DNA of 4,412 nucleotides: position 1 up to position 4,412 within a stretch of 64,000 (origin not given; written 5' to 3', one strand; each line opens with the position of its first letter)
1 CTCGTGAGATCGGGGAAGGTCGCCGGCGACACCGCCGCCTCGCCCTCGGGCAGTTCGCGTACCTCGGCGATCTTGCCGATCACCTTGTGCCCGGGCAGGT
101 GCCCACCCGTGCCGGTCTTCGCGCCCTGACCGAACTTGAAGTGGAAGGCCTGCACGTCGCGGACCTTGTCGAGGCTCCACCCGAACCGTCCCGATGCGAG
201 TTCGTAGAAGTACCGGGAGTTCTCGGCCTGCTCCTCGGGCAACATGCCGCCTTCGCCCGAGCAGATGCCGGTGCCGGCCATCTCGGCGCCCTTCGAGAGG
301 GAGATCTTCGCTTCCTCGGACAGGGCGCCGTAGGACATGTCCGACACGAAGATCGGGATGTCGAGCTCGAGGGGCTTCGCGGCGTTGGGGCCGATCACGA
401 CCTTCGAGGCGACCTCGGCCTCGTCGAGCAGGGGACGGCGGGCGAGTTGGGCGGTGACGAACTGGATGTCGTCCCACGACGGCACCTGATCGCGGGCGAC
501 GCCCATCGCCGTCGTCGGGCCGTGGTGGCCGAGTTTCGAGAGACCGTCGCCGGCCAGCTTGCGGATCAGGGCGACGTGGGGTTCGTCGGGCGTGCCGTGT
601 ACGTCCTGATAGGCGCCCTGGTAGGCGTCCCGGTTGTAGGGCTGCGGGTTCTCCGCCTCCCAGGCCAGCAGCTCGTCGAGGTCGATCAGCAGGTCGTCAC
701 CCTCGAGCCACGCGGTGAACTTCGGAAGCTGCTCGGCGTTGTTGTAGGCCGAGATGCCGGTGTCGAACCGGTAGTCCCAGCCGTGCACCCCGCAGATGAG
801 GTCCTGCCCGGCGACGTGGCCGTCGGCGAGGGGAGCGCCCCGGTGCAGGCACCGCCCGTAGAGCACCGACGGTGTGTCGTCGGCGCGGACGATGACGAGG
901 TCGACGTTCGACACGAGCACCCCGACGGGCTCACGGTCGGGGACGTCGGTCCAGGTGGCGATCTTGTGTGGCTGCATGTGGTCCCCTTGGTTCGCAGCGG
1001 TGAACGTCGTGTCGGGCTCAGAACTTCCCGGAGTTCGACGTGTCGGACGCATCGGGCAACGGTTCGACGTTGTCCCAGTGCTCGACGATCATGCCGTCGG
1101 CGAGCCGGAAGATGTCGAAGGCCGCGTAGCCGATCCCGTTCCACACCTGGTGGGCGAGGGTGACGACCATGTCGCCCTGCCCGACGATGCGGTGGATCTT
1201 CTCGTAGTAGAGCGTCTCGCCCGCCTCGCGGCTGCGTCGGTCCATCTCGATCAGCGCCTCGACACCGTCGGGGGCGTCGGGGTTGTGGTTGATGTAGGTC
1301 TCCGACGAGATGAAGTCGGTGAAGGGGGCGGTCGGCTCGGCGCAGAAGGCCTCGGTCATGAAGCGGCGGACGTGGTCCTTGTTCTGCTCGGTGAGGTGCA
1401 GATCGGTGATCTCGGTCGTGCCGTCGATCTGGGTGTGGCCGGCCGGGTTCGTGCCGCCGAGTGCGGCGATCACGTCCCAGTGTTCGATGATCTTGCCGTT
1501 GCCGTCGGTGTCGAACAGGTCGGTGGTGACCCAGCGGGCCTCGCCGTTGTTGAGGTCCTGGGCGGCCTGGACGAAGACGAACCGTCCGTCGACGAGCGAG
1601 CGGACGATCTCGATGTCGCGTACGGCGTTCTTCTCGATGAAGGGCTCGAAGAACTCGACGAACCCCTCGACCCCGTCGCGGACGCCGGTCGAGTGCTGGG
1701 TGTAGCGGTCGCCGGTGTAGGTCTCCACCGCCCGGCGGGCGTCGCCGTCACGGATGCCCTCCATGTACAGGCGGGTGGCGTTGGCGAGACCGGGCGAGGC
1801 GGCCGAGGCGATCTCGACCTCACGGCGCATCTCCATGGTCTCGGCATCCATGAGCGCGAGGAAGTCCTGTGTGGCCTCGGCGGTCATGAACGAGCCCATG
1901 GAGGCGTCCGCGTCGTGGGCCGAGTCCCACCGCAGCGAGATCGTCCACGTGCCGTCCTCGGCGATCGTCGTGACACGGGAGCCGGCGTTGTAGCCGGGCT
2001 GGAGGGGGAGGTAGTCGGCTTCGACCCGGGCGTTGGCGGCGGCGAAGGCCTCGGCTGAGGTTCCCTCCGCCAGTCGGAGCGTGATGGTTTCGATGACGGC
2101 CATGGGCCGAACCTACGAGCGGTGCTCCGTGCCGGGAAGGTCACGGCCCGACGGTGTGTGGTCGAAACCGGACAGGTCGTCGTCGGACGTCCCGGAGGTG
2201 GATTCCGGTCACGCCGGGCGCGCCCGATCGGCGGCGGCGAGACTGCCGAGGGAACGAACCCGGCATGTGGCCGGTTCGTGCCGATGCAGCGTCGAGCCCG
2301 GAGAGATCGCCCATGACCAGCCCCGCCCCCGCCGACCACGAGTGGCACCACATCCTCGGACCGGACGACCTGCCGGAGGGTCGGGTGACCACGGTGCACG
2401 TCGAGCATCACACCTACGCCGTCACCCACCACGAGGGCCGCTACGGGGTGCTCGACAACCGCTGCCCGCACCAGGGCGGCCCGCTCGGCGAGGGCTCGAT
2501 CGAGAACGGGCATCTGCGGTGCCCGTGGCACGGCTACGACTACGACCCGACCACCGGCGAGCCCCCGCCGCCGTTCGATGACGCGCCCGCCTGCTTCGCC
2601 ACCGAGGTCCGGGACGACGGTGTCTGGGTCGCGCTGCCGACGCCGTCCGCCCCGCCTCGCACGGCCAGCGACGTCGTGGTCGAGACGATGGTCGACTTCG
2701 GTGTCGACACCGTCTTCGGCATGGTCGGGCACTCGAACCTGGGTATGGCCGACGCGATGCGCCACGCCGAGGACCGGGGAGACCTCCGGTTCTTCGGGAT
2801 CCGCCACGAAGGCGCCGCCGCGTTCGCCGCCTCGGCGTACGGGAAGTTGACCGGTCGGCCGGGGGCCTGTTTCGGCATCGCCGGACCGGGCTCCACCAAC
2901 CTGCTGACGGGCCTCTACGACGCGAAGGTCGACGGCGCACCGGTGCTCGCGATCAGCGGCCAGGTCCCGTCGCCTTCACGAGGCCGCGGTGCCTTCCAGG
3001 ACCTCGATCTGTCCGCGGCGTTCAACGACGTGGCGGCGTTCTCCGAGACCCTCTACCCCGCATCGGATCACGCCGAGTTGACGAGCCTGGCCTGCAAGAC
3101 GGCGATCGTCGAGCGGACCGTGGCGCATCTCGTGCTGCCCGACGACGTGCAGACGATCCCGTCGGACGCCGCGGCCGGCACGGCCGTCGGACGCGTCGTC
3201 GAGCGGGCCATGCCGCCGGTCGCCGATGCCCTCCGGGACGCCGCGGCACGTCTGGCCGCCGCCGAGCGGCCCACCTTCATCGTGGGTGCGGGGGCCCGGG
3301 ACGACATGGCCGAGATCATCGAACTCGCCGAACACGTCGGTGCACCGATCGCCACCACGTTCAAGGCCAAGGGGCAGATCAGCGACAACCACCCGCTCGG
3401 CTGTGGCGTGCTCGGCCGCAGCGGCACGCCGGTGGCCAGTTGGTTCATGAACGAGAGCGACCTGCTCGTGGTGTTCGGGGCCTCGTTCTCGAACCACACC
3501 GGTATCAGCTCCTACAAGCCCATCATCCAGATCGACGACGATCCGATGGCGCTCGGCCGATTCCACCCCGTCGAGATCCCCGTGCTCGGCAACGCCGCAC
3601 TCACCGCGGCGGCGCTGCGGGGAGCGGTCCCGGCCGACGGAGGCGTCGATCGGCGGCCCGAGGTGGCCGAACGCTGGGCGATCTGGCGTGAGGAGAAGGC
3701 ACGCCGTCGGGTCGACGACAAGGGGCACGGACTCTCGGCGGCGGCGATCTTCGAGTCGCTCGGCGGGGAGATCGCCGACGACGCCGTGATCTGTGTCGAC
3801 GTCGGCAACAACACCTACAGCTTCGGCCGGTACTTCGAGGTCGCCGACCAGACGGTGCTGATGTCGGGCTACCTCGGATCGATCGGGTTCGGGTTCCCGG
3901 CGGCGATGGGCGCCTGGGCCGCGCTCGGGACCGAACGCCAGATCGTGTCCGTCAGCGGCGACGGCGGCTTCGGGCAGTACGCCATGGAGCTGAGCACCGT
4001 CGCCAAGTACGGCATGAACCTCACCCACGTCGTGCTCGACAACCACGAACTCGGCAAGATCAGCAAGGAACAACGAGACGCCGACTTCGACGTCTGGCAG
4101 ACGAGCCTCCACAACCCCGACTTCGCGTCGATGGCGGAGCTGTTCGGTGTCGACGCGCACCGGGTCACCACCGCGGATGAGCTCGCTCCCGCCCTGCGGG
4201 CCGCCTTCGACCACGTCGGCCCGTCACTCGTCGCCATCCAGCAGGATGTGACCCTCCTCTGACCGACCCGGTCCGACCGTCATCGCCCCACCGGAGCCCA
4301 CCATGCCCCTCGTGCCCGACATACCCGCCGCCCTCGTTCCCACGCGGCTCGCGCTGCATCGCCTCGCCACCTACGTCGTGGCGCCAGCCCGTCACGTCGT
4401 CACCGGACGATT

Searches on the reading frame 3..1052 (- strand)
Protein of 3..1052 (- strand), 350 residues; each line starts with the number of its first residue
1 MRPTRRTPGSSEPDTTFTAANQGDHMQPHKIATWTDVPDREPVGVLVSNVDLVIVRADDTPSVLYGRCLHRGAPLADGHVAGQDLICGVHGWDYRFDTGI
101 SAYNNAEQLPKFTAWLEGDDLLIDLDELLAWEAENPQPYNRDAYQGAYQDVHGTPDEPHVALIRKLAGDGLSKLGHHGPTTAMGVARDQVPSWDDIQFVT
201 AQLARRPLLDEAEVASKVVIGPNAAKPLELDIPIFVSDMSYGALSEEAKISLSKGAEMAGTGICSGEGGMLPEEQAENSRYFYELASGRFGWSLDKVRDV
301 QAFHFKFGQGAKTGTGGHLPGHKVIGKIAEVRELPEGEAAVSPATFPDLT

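Call 46: search_protein_families(library=pfam, proteins=[window:3-1052:-], max_evalue=0.0001)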
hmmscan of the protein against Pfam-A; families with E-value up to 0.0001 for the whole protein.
window:3-1052:- (350 aa): 2 families
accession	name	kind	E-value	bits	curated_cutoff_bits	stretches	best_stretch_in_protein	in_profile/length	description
PF01645.23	Glu_synthase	-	1.5e-38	133.4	20.4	1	209-349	43-185/369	Conserved region in glutamate synthase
PF00355.32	Rieske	-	3.7e-13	49.6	20.3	1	30-100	4-75/88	Rieske [2Fe-2S] domain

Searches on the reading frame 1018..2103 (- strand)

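Call 46: search_protein_families(library=pfam, proteins=[window:1018-2103:-], max_evalue=0.0001)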
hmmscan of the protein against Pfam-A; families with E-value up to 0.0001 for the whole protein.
window:1018-2103:- (361 aa): 2 families
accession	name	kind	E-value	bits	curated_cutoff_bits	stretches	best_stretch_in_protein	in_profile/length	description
PF12680.13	SnoaL_2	-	7.4e-13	49.4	27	2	112-208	3-102/102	SnoaL-like domain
PF07366.18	SnoaL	-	7.6e-11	42.4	28.4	0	244-345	2-116/126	SnoaL-like polyketide cyclase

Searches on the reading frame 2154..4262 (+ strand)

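Call 46: search_protein_families(library=pfam, proteins=[window:2154-4262:+], max_evalue=0.0001)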
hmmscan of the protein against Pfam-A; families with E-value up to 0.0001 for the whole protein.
window:2154-4262:+ (702 aa): 5 families
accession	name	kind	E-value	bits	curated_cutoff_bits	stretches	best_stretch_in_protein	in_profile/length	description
PF02776.23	TPP_enzyme_N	-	2.4e-35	121.3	26.8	1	170-287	2-117/119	Thiamine pyrophosphate enzyme, N-terminal TPP binding domain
PF02775.26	TPP_enzyme_C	-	1.2e-32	113.3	21.9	1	549-694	1-150/151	Thiamine pyrophosphate enzyme, C-terminal TPP binding domain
PF00205.28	TPP_enzyme_M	-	3.3e-31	108.2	30.4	1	361-488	2-137/137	Thiamine pyrophosphate enzyme, central domain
PF00355.32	Rieske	-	1.8e-15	57.1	20.3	1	63-136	1-74/88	Rieske [2Fe-2S] domain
PF22543.2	Rieske_4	-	1.5e-06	28.9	28.4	1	77-136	14-76/119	Soluble Rieske-type ferredoxin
